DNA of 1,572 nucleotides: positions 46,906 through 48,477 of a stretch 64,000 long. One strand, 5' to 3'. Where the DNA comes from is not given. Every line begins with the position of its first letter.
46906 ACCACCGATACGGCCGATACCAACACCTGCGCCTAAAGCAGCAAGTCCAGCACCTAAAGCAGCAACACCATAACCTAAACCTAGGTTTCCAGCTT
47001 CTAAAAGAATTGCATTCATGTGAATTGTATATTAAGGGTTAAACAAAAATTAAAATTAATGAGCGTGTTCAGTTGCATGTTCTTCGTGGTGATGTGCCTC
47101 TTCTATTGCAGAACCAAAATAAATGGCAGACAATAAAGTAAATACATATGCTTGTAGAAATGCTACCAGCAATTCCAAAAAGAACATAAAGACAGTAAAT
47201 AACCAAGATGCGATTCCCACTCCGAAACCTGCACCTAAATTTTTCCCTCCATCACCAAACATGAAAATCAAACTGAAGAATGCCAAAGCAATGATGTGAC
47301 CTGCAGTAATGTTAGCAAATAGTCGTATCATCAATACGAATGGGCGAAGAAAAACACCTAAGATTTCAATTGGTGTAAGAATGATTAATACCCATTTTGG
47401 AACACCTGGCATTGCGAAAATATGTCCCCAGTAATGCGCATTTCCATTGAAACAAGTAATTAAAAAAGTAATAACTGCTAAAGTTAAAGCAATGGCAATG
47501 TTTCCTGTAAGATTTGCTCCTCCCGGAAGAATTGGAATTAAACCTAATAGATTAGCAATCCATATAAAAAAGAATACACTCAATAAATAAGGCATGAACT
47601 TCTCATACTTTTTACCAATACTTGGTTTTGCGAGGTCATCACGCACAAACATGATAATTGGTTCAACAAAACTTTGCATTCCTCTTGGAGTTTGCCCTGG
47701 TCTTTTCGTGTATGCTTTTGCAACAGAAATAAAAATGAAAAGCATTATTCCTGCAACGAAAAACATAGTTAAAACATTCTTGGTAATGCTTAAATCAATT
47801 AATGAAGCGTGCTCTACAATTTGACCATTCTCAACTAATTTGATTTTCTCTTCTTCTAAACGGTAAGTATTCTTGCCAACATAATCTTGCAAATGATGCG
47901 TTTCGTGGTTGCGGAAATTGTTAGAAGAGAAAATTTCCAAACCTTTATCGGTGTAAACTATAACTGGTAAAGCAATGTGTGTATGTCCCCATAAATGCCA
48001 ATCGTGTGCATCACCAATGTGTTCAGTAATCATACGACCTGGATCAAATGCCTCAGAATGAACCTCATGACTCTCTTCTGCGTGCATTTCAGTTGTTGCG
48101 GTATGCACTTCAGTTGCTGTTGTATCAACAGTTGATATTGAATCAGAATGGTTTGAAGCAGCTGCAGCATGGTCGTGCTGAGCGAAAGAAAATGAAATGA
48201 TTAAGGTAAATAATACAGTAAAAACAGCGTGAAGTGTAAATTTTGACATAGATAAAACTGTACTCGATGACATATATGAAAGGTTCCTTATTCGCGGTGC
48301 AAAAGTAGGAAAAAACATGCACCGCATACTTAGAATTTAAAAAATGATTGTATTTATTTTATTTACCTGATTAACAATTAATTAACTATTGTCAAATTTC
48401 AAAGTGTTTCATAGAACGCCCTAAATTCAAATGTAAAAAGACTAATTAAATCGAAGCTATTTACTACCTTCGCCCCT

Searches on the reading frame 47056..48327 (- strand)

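Call 75: search_protein_families(library=pfam, proteins=[window:47056-48327:-], max_evalue=0.0001)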
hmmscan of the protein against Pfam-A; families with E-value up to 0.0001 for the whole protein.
window:47056-48327:- (423 aa): 1 family
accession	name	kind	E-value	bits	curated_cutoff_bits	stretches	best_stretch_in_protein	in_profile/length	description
PF00119.25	ATP-synt_A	-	1.8e-57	195.2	33.9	1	186-404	2-216/217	ATP synthase A chain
